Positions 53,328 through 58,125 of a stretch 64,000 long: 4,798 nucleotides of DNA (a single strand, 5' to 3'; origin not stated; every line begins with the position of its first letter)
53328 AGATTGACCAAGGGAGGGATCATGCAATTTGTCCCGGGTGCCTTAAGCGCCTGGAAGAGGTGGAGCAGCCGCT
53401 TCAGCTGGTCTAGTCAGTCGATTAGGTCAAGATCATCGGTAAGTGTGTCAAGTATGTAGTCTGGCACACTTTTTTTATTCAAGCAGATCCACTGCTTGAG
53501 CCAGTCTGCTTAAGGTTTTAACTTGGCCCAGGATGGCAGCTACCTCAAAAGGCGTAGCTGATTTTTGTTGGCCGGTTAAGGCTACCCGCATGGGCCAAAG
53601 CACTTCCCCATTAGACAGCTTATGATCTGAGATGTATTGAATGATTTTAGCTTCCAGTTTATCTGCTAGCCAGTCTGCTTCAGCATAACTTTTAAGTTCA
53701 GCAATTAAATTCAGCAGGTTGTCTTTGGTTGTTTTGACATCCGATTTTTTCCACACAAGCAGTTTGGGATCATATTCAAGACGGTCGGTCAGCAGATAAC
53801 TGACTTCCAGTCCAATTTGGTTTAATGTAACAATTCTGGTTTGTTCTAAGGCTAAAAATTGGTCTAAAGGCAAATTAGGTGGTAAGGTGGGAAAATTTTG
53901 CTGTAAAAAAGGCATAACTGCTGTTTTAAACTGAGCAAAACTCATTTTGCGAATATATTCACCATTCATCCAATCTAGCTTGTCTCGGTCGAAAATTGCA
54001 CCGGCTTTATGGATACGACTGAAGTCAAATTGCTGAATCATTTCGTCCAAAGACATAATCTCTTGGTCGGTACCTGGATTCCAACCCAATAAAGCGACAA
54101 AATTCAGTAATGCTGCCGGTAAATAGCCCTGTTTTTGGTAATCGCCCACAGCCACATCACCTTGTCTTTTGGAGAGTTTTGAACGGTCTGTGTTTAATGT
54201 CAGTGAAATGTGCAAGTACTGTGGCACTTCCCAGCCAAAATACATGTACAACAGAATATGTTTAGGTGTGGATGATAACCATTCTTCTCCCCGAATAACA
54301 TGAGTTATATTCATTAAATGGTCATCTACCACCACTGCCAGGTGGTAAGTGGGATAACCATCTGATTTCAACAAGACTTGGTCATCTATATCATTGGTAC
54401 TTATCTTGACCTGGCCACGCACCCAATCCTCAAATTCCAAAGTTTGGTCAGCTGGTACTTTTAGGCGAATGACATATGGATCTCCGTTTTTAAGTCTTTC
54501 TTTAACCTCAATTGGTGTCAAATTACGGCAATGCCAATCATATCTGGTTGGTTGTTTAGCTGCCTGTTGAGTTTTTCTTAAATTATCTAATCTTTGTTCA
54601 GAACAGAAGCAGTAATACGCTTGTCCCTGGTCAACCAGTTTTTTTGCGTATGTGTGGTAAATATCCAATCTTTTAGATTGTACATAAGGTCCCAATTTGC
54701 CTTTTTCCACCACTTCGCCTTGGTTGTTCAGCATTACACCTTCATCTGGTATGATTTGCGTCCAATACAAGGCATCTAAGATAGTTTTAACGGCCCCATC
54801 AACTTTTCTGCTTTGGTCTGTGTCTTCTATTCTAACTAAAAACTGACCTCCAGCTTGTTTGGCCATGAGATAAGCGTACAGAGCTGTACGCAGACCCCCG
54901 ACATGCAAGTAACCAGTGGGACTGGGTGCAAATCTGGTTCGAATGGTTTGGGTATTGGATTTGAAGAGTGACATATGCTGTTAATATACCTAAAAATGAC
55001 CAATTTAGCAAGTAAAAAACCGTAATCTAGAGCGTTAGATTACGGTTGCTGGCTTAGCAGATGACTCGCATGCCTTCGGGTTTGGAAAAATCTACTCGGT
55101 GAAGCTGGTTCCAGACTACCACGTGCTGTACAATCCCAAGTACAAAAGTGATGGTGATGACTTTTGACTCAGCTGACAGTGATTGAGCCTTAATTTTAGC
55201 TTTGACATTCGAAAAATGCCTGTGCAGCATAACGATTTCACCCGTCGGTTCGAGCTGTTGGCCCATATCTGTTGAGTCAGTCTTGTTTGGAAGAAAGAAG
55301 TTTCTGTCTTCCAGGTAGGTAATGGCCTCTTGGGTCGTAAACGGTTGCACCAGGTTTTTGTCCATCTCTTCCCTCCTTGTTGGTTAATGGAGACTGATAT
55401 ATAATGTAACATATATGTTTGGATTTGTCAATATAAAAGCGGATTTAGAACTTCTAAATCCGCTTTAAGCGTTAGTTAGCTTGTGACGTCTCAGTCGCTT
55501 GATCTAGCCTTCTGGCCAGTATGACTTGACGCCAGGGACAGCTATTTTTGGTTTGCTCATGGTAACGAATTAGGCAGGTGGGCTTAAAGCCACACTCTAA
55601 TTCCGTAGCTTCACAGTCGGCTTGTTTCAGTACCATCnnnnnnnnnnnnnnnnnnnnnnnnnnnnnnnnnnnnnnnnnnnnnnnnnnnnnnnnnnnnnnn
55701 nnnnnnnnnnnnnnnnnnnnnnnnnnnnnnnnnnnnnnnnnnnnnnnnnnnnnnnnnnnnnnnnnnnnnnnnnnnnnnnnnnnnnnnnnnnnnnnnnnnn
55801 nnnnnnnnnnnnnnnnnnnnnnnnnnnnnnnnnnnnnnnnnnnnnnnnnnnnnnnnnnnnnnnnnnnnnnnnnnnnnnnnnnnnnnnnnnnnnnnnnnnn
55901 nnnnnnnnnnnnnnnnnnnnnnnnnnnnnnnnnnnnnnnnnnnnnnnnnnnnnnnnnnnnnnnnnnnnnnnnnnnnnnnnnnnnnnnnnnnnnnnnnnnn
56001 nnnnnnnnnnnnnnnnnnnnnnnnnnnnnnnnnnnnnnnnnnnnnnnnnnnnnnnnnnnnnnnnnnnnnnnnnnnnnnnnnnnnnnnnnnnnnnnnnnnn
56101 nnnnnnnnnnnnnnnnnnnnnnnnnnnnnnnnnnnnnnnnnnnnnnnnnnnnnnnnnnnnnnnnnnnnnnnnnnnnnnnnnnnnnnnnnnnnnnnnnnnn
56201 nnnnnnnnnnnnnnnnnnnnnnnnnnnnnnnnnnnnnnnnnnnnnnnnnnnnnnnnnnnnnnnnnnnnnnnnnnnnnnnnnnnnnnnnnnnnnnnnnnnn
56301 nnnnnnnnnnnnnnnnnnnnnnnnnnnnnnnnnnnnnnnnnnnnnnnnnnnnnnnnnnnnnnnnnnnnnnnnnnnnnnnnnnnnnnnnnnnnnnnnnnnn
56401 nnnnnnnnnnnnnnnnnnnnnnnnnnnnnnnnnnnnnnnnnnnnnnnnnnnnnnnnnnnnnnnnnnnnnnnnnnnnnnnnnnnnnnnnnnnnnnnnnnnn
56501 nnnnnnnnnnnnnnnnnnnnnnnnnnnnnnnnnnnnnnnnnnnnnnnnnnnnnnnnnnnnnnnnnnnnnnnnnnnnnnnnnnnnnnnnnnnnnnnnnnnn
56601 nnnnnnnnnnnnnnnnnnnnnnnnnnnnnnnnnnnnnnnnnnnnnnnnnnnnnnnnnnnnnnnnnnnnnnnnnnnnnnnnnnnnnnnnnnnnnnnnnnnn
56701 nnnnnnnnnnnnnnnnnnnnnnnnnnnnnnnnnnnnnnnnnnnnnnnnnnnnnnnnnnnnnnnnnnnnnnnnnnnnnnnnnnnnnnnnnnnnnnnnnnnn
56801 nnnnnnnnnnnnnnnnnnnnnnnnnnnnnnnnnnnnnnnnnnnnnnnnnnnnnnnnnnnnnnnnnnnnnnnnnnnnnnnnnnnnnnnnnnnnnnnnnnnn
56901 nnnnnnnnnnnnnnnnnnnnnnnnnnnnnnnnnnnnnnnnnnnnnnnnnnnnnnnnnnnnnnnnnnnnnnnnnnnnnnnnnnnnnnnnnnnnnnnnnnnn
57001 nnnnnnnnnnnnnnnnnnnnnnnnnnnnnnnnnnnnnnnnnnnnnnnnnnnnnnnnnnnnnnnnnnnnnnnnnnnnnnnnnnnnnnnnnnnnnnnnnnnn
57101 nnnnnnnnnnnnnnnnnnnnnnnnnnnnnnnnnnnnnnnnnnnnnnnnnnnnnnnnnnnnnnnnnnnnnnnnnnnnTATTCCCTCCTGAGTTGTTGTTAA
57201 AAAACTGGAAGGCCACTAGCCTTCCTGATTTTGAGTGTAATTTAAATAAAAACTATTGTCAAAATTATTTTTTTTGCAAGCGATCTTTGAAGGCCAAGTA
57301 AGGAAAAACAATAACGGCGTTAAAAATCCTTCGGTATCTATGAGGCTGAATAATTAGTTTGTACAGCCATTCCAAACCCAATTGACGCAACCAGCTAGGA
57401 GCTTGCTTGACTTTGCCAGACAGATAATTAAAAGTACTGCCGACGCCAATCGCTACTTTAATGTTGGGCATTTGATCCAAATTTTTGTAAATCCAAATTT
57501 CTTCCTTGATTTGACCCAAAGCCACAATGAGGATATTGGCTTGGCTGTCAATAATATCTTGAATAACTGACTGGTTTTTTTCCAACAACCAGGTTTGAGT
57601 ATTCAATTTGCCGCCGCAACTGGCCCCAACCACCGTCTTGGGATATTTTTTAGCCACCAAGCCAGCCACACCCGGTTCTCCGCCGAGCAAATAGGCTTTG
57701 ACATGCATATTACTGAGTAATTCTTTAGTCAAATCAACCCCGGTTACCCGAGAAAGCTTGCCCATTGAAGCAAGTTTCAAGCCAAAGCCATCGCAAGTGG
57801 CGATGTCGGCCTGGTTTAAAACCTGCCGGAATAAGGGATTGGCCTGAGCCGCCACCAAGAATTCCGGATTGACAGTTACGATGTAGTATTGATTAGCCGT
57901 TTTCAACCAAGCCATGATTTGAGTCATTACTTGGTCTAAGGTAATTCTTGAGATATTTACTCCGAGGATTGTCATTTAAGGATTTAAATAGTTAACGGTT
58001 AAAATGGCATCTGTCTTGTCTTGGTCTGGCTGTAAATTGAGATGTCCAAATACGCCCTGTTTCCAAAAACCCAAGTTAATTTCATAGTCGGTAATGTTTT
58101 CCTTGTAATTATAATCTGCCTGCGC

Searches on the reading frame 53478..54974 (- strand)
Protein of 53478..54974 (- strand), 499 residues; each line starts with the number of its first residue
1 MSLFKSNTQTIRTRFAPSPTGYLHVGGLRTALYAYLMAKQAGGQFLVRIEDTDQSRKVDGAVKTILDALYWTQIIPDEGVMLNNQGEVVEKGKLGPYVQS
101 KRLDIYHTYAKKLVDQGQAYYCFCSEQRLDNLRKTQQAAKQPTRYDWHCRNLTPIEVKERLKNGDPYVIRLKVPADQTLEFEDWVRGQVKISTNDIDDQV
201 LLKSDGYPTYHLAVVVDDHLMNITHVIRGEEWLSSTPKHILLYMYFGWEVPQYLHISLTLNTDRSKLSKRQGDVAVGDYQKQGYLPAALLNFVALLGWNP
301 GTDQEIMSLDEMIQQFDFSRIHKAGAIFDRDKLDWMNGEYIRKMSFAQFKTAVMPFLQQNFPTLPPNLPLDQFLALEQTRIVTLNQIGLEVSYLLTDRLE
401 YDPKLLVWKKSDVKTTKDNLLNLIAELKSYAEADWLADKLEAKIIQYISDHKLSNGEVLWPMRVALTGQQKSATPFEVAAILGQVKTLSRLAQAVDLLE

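Call 62: search_protein_families(library=ncbifam, proteins=[window:53478-54974:-], max_evalue=0.001)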
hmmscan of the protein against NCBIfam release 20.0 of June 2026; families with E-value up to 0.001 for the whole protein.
window:53478-54974:- (499 aa): 10 families
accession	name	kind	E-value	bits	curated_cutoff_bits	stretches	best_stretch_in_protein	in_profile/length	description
TIGR00464.1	gltX_bact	equivalog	5.3e-160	533.4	289.95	1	11-493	2-465/470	glutamate--tRNA ligase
TIGR03838.1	queuosine_YadB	equivalog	1.1e-68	231.6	276.7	1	12-310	2-269/272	tRNA glutamyl-Q(34) synthetase GluQRS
NF004314.0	PRK05710.1-3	equivalog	5.3e-65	219.7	256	1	8-323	4-289/297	tRNA glutamyl-Q(34) synthetase GluQRS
NF004315.1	PRK05710.1-4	equivalog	2.8e-63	213.9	250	1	13-290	1-271/274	tRNA glutamyl-Q(34) synthetase GluQRS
NF004313.0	PRK05710.1-2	equivalog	1.1e-53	182.4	380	1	9-288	3-263/299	tRNA glutamyl-Q(34) synthetase GluQRS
NF004312.0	PRK05710.1-1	equivalog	5.9e-46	157.2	453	1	10-288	13-258/306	tRNA glutamyl-Q(34) synthetase GluQRS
NF003169.0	PRK04156.1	equivalog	2.6e-44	151.8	516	1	5-257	96-330/567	glutamate--tRNA ligase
TIGR00463.1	gltX_arch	equivalog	1e-35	123.3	401.75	1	9-268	92-331/560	glutamate--tRNA ligase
NF011291.0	PRK14703.1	equivalog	1.1e-12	47.1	681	1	7-227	28-233/769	glutamine--tRNA ligase/YqeY domain fusion protein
TIGR00440.1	glnS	equivalog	1.3e-12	47.4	425.8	1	11-236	1-211/524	glutamine--tRNA ligase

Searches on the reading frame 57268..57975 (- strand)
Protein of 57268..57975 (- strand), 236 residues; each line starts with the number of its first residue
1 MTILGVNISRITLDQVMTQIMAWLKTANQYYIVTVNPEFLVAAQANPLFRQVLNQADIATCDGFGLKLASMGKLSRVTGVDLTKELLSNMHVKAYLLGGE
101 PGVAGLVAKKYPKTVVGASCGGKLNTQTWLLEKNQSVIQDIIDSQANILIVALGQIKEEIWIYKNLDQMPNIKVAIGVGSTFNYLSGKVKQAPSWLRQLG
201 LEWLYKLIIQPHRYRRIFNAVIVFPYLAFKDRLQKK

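Call 62: search_protein_families(library=ncbifam, proteins=[window:57268-57975:-], max_evalue=0.001)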
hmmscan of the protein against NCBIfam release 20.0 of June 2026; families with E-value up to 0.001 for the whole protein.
window:57268-57975:- (236 aa): 4 families
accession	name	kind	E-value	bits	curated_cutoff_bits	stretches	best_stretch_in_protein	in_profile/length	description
TIGR00696.1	wecG_tagA_cpsF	superfamily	1.9e-34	118.9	69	1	52-218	2-173/178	WecB/TagA/CpsF family glycosyltransferase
NF041710.1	UDPacetylman_taseTarA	equivalog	5.8e-29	101.3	350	1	2-219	10-232/247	N-acetylglucosaminyldiphosphoundecaprenol N-acetyl-beta-D-mannosaminyltransferase TarA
NF041872.1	EPS_EpsA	equivalog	2.9e-28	98.9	500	1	6-217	23-242/265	exopolysaccharide biosynthesis glycosyltransferase EpsA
NF002980.1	PRK03692.1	equivalog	1.1e-26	93.7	323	1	3-222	6-230/240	lipopolysaccharide N-acetylmannosaminouronosyltransferase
